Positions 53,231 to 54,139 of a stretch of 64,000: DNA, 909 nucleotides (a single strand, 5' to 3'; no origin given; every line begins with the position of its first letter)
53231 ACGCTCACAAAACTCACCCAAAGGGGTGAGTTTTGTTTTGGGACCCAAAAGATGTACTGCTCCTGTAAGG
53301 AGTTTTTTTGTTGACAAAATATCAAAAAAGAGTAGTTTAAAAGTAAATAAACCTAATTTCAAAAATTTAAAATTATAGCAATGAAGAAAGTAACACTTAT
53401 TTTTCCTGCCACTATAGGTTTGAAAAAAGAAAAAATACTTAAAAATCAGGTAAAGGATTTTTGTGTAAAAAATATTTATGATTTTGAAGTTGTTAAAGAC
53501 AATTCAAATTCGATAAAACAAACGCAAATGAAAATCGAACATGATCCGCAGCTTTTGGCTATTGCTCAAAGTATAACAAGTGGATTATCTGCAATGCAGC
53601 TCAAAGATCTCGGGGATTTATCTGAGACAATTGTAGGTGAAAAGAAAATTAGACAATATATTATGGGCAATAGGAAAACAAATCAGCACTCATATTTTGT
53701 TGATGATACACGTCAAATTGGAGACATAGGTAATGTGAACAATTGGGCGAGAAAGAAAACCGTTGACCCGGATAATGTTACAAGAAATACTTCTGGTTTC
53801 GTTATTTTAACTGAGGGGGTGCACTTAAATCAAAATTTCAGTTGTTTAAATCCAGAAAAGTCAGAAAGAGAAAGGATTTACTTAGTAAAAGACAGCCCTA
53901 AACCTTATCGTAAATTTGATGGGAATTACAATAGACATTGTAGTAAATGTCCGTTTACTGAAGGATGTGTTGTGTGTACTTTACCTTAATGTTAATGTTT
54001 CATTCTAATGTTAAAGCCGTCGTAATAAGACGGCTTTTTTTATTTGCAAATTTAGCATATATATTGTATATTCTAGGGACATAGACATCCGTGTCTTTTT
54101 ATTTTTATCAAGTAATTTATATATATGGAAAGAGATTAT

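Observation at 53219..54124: Self-contained orphan gene inserted into the conserved rpsL-rpsG-fusA (str) operon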

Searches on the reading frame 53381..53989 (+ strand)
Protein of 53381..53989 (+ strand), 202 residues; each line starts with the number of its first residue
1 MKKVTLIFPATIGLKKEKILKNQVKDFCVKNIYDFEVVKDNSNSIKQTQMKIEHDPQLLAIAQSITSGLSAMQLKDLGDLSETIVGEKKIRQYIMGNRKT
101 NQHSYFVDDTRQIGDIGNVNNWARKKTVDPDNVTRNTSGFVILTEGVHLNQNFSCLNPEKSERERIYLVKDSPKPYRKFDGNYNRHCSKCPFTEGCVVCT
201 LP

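Call 3: search_protein_families(library=pfam, proteins=[window:53381-53989:+], max_evalue=10)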
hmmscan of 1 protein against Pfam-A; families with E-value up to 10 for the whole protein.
window:53381-53989:+ (202 aa): 1 family
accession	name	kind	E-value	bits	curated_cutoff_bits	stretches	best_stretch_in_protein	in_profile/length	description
PF19417.4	RnlA_toxin_N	-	0.039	14.6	24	1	18-57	9-48/82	RNase LS, bacterial toxin N-terminal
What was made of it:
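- There is one weak RnlA_toxin_N hit (E = 0.039, call 3).
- Tried and rejected: There was a single weak hit (E = 0.039, call 3).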

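Call 4: search_protein_families(library=phrogs, proteins=[window:53381-53989:+], max_evalue=10)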
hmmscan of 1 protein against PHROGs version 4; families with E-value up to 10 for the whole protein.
window:53381-53989:+ (202 aa): 0 families

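Call 7: find_homologous_proteins(query=window:53381-53986:+, max_evalue=0.01)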
Query window:53381-53986:+ (202 aa): 7 proteins with E <= 0.01 among 91 candidates.
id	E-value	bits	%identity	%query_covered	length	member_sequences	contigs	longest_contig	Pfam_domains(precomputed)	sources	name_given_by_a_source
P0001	7.7e-133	458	100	100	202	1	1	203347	-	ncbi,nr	ncbi:MAG: hypothetical protein KGI58_00815 [Patescibacteria group bacterium]|nr:hypothetical protein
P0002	4.1e-53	198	48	100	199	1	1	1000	-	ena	-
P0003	2.1e-39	154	43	100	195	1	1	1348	-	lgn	-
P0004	1.4e-38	151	53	66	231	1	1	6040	-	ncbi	-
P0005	8.6e-38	148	42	100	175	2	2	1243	-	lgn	-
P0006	3.1e-37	146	43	99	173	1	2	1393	-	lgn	-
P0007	4.7e-36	143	43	91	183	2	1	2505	-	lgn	-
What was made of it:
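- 7 hits among 5.77e9 proteins (call 7).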

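Call 8: search_solved_structures(query=window:53381-53986:+, max_evalue=10)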
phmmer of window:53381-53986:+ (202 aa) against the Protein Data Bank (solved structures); distinct sequences matched with E-value up to 10: 1.
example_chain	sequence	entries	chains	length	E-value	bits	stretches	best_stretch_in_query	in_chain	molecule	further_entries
4ine_A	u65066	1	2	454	0.4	13.9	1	83-192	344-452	Protein PMT-2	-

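Call 11: find_encoding_contigs(protein=P0004, flank=10000)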
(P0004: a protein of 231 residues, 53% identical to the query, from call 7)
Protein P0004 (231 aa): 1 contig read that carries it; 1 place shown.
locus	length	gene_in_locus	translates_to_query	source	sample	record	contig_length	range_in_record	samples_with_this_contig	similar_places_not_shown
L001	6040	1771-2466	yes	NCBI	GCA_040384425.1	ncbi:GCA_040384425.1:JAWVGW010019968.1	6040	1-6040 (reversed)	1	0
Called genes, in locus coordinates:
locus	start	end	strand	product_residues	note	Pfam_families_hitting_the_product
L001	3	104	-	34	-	?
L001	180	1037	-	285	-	-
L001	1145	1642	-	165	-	PF01936:NYN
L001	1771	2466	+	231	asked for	-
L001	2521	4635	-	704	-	PF01138:RNase_PH, PF00013:KH_1, PF00575:S1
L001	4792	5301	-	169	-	PF01936:NYN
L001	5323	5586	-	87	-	PF00312:Ribosomal_S15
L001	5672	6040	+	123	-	?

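Call 12: find_encoding_contigs(protein=P0007, flank=10000)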
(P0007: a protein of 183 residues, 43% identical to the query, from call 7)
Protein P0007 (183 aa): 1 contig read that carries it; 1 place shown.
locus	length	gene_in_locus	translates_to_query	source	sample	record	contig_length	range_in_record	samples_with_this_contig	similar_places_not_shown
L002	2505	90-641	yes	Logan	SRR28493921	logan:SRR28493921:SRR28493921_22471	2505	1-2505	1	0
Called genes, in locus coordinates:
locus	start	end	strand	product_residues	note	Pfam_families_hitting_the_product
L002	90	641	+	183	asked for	-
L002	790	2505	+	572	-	?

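Call 17: find_encoding_contigs(protein=P0002, flank=5000)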
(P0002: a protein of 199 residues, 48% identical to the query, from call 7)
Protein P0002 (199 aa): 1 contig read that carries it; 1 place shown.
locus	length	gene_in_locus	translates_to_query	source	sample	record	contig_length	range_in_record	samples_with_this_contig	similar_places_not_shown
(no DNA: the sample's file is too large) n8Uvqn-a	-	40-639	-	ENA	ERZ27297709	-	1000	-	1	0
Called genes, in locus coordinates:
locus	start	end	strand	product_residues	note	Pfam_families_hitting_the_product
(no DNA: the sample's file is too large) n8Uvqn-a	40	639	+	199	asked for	-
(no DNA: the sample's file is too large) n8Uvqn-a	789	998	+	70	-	?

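Call 18: find_encoding_contigs(protein=P0003, flank=5000)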
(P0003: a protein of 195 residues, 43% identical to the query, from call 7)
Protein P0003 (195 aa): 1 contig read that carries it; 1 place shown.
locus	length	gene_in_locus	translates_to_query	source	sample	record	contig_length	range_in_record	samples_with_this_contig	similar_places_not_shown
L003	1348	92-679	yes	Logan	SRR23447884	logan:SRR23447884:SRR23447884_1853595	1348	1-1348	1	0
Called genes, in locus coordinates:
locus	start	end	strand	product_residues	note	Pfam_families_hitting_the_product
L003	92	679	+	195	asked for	-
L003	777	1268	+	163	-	-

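Call 19: find_encoding_contigs(protein=P0005, flank=5000)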
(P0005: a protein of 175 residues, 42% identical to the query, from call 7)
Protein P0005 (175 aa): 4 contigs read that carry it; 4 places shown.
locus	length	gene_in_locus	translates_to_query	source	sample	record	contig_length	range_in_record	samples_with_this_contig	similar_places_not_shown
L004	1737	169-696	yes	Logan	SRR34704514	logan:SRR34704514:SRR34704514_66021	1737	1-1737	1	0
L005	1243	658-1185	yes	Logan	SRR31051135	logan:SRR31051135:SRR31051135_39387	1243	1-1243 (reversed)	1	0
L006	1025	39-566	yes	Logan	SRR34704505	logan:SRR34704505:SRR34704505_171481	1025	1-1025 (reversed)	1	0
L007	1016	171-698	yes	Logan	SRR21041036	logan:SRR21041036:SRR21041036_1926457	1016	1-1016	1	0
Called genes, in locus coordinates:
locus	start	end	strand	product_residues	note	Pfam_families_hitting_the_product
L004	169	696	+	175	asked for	-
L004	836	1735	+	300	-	?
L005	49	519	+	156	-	PF00177:Ribosomal_S7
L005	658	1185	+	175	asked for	-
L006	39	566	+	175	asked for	-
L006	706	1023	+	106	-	?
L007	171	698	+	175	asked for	-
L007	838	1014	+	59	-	?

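Call 20: find_encoding_contigs(protein=P0006, flank=5000)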
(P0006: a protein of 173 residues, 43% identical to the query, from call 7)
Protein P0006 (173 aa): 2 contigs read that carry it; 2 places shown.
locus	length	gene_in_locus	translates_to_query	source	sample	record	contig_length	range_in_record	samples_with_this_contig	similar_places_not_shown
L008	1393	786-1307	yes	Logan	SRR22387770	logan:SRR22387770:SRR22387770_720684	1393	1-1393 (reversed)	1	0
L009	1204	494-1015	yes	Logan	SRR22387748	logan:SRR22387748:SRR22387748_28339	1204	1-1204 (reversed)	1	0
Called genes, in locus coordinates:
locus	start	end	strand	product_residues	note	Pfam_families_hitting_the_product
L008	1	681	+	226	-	?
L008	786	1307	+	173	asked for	-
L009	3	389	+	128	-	?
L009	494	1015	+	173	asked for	-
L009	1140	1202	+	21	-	?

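Call 22: search_protein_families(library=pfam, proteins=[L008:1-681:+, L003:777-1268:+, L001:180-1037:-, L001:1145-1642:-, L001:5672-6040:+, L009:3-389:+], max_evalue=0.01)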
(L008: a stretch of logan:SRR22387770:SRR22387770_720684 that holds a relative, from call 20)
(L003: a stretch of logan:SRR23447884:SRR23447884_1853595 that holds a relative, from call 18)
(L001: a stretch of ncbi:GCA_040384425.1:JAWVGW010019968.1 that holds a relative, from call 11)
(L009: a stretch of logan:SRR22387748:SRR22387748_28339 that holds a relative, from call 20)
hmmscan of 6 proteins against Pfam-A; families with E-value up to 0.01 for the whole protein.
L008:1-681:+ (226 aa): 1 family
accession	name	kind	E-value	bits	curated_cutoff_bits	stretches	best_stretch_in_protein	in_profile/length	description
PF01470.22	Peptidase_C15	-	1.2e-25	91.2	22.7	1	23-195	1-171/204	Pyroglutamyl peptidase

L003:777-1268:+ (163 aa): 0 families

L001:180-1037:- (285 aa): 1 family
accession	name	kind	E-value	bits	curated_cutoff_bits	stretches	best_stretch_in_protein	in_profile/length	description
PF10661.14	EssA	-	0.0087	16.4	24.1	0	43-79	106-144/147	WXG100 protein secretion system (Wss), protein EssA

L001:1145-1642:- (165 aa): 1 family
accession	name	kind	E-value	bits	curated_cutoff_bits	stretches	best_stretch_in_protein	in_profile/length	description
PF01936.24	NYN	-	7.3e-15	56.2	24.2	1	12-136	5-125/145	NYN domain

L001:5672-6040:+ (123 aa): 3 families
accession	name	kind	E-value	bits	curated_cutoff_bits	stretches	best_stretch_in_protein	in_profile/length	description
PF02899.23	Phage_int_SAM_1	-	1.4e-10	41.7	22.3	1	11-102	3-82/83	Phage integrase, N-terminal SAM-like domain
PF13495.12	Phage_int_SAM_4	-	5.4e-09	36.8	27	1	11-64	4-56/85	Phage integrase, N-terminal SAM-like domain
PF13102.12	Phage_int_SAM_5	-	2.8e-05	24.9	22.3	1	17-105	11-88/98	Phage integrase SAM-like domain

L009:3-389:+ (128 aa): 1 family
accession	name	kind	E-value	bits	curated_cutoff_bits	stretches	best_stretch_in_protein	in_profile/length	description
PF01470.22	Peptidase_C15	-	3.9e-09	37.3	22.7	1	3-97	79-171/204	Pyroglutamyl peptidase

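Call 25: predict_structure(alignment_id=A1)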
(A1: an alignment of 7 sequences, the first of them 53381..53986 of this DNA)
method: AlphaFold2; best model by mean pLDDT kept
length: 202 residues; sequences in the alignment: 7
mean_pLDDT: 45.1   pTM: 0.33
mean pLDDT of the five models: 45.1, 43.1, 43.1, 42.7, 41.6
residues with pLDDT >= 90: 0; 70-90: 10; 50-70: 66; < 50: 126
segments of 3 or more residues with pLDDT < 50: 39-80, 98-151, 177-202
pLDDT, mean of each block of 10 residues (from residue 1): 56 63 72 54 29 32 29 34 62 58 35 37 34 33 37 61 59 48 35 38 31
secondary structure, 60 per line:
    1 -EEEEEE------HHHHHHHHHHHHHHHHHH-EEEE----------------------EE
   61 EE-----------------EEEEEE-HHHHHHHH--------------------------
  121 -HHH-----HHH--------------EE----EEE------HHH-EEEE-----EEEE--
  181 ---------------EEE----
elements in order: E2-7 H14-31 E33-36 E59-62 E80-85 H87-94 E153-155 E166-169 E175-178 E196-198
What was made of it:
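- Tried and rejected: It was unusable (pLDDT 45, call 25).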

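Call 28: search_protein_representatives(alignment_id=A1)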
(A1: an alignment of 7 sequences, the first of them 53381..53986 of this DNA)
Query: 7 sequences, 194 profile positions. Proteins with E-value up to 0.001 (for the whole library): 22; up to 1e-10: 15; up to 1e-30: 8. The best 22 are listed.
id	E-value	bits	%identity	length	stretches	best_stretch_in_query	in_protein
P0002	1.3e-88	312.4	-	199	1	1-194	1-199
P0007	1.3e-82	292.8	-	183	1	14-194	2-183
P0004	5.2e-82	290.8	-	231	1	2-194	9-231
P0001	5.4e-82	290.8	-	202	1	1-194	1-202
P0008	2.7e-62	226.5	-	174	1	1-194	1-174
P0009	3.9e-61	222.7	-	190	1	1-194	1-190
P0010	5.8e-58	212.3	-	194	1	1-194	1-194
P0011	8.5e-42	159.6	-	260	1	94-194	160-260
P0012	4.1e-26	108.4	-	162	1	47-194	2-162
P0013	9.1e-26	107.3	-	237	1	120-194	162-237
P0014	1.4e-25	106.7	-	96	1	115-194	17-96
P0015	3.0e-21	92.6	-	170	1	118-194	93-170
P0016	6.2e-14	68.7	-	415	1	119-193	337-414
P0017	9.8e-14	68.0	-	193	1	144-194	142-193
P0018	4.7e-11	59.3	-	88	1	112-193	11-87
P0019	1.4e-08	51.2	-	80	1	161-194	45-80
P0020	1.3e-07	48.0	-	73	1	164-193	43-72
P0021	2.2e-05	40.8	-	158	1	119-194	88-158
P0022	6.5e-05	39.3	-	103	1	164-193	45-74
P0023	1.8e-04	37.8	-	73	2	165-194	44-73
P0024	4.1e-04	36.6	-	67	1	164-193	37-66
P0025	9.1e-04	35.5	-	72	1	156-193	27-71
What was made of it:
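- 22 among 1.84e9 cluster representatives (call 28).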

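Call 30: search_protein_families(library=pfam, proteins=[P0011, P0012, P0013, P0015, P0016, P0017, P0021, P0022, P0009, P0010], max_evalue=1)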
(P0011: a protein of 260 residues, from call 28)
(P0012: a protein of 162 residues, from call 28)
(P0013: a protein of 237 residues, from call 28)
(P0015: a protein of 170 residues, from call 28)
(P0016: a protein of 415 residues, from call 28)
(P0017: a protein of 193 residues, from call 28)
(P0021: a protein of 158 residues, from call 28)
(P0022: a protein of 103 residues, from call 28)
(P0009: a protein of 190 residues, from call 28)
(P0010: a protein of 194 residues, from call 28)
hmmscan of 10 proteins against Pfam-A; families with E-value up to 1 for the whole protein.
P0011 (260 aa): 1 family
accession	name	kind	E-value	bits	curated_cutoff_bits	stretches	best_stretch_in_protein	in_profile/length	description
PF16226.10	DUF4885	-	0.0091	15.5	34.4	1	147-178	44-75/325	Domain of unknown function (DUF4885)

P0012 (162 aa): 1 family
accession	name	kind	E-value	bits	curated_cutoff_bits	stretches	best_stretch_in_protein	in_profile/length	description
PF02151.25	UVR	-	0.32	11.3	21.5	1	20-43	10-33/36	UvrB/uvrC motif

P0013 (237 aa): 2 families
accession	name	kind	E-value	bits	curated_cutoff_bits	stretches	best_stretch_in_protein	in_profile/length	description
PF12889.12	DUF3829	-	0.015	15.3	26.8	1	15-73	80-138/285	Protein of unknown function (DUF3829)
PF10266.14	Strumpellin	-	0.03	12.5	25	1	24-123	875-978/1084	Hereditary spastic paraplegia protein strumpellin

P0015 (170 aa): 2 families
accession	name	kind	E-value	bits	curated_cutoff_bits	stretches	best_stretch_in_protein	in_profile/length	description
PF02151.25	UVR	-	6.9e-06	26.1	21.5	1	24-52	5-33/36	UvrB/uvrC motif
PF06763.17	Minor_tail_Z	-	0.053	13.8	23.9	1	15-99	67-160/190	Prophage minor tail protein Z (GPZ)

P0016 (415 aa): 1 family
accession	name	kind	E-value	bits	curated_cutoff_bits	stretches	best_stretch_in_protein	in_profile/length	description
PF11727.13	ISG65-75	-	0.066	12.9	25.1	1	48-97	30-79/281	Invariant surface glycoprotein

P0017 (193 aa): 2 families
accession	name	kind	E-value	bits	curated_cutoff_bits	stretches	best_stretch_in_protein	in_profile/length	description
PF18767.7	AID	-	0.01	16.3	27.3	1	91-131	8-52/90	Activation induced deaminase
PF07776.21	zf-AD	-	0.021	15.5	28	1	56-128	6-65/75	Zinc-finger associated domain (zf-AD)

P0021 (158 aa): 0 families

P0022 (103 aa): 0 families

P0009 (190 aa): 0 families

P0010 (194 aa): 1 family
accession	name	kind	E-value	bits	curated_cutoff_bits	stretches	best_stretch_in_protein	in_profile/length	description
PF19505.4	DUF6039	-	0.068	12.7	25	1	27-81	75-130/298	Family of unknown function (DUF6039)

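Call 33: find_related_loci(query=A2, collection=genome_contigs, flank=6000)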
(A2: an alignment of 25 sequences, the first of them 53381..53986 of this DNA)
Query A2 (202 aa) in genome_contigs; peptide patterns used: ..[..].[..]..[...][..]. (x = any residue, [..] = any of these).
8 stretches matched a pattern; 6 encode a relative of the query (tblastn E <= 1e-3); 6 distinct loci.
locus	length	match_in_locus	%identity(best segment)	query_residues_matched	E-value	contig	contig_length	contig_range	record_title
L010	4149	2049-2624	46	1-202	2e-49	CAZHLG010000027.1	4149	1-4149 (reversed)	MAG TPA_asm: uncultured Candidatus Saccharibacteria bacterium isolate SRP135725_co1_42 genome assembly, contig: NODE_358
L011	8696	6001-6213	51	132-201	4e-20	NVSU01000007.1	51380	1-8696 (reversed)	MAG: Candidatus Wolfebacteria bacterium isolate NORP133 Contig_source1383C_1548, whole genome shotgun sequence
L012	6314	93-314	46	137-202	7e-16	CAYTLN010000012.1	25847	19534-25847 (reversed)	MAG TPA_asm: uncultured Gammaproteobacteria bacterium isolate SRP286056_co1_88 genome assembly, contig: NODE_2140_length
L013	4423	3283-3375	68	172-202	3e-10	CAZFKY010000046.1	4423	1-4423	MAG TPA_asm: uncultured Candidatus Saccharibacteria bacterium isolate SRP135725_co1_149 genome assembly, contig: NODE_32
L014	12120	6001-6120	63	164-201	2e-9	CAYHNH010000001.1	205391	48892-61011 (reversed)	MAG TPA_asm: uncultured Candidatus Saccharibacteria bacterium isolate ERP119705_co13_543 genome assembly, contig: NODE_3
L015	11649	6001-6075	68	177-201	4e-8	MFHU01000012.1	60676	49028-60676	MAG: Candidatus Giovannonibacteria bacterium RIFCSPHIGHO2_12_FULL_44_22 rifcsphigho2_12_scaffold_481, whole genome shotg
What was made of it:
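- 6 loci among 185,579 species genomes: five CPR plus one MAG labelled Gammaproteobacteria (call 33).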

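Call 34: find_related_loci(query=A2, collection=viral_contigs, flank=6000)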
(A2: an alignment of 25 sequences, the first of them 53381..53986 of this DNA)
Query A2 (202 aa) in viral_contigs; peptide patterns used: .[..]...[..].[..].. (x = any residue, [..] = any of these).
5 stretches matched a pattern, but none encodes a relative of the query by tblastn (E <= 1e-3).

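Call 36: find_homologous_proteins(query=A2, max_evalue=0.001)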
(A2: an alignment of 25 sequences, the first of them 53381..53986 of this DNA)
Query A2 (25 sequences) (202 aa, profile of the alignment): 20 proteins with E <= 0.001 among 8000 candidates.
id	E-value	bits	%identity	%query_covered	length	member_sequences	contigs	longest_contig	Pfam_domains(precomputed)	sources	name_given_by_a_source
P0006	7.6e-59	217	43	99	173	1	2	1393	-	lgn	-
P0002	7.1e-57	210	48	100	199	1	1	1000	-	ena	-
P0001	2.9e-53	199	100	100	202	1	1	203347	-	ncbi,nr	ncbi:MAG: hypothetical protein KGI58_00815 [Patescibacteria group bacterium]|nr:hypothetical protein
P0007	2.2e-49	186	43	91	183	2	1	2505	-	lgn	-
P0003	2.3e-49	186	43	100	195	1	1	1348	-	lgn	-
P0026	3.2e-29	120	51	40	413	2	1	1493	PF23802.2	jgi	jgi:hypothetical protein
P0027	2.5e-26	111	54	37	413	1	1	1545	-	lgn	-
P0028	5.2e-25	107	45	36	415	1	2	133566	PF23802.2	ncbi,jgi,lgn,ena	-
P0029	2.6e-24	105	50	31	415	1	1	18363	PF23802.2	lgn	-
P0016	4.7e-24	104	45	31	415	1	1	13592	-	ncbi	-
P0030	7.7e-23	100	44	35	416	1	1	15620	-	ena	-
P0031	9.8e-23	99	45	40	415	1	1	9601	PF23802.2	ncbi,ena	-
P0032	3.7e-22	98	44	36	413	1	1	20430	-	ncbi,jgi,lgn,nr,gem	ncbi:MAG TPA: hypothetical protein PLQ20_00795 [Candidatus Paceibacterota bacterium]|nr:hypothetical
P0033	4.7e-22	97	50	31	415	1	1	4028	PF23802.2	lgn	-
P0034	5.1e-22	97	48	34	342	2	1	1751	PF23802.2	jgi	jgi:hypothetical protein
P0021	2.6e-17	82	36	37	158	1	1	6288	-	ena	-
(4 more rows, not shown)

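Call 37: search_protein_families(library=pfam, proteins=[P0028, P0026, P0029, P0031], max_evalue=10)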
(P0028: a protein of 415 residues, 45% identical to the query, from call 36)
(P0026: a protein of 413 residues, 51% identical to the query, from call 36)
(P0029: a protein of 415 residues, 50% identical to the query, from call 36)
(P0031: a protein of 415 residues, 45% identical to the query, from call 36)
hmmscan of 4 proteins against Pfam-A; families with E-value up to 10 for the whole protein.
P0028 (415 aa): 1 family
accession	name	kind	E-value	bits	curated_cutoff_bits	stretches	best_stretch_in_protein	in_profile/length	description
PF23802.1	DUF7178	-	9.6e-06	26.1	27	1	152-315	37-191/193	Family of unknown function (DUF7178)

P0026 (413 aa): 3 families
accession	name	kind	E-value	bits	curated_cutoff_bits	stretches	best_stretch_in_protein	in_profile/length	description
PF23802.1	DUF7178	-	7e-06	26.5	27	1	149-313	36-191/193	Family of unknown function (DUF7178)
PF21889.1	TPR1-like_2nd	-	0.029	15.1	27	1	278-334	10-67/125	TPR1-like, CTLH-containing domain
PF11727.13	ISG65-75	-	0.16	11.6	25.1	1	53-102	35-83/281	Invariant surface glycoprotein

P0029 (415 aa): 1 family
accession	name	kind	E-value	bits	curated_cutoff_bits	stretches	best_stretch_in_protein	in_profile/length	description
PF23802.1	DUF7178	-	6.1e-07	30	27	1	151-315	36-191/193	Family of unknown function (DUF7178)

P0031 (415 aa): 1 family
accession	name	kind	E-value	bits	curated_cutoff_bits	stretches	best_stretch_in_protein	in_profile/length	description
PF23802.1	DUF7178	-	2.1e-08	34.7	27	1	151-315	36-191/193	Family of unknown function (DUF7178)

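Call 38: find_encoding_contigs(protein=P0028, flank=8000, max_places=3)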
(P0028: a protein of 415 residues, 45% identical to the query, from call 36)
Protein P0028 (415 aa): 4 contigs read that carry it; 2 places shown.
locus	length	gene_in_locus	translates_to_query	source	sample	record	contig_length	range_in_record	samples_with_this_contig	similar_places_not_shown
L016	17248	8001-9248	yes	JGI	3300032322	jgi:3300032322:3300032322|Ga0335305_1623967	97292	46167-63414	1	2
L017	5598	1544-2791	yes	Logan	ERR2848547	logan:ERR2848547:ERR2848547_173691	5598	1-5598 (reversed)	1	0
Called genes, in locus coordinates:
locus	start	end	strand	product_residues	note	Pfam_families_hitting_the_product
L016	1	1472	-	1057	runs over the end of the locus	PF02811:PHP, PF07733:DNA_pol3_alpha, PF17657:DNA_pol3_finger, PF14579:HHH_6, PF01336:tRNA_anti-codon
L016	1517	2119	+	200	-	PF01351:RNase_HII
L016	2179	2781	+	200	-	-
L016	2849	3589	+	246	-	PF01509:TruB_N, PF16198:TruB_C_2 (weak)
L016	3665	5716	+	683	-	-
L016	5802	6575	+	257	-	-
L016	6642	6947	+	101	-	PF01541:GIY-YIG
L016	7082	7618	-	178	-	PF28474:DUF8412, PF13376:OmdA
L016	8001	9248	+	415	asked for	PF23802:DUF7178 (faint)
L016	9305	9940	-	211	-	PF02525:Flavodoxin_2, PF03358:FMN_red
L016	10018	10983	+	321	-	-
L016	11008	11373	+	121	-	PF13564:DoxX_2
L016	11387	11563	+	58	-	-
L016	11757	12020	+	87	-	-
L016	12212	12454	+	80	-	-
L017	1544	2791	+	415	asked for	PF23802:DUF7178 (faint)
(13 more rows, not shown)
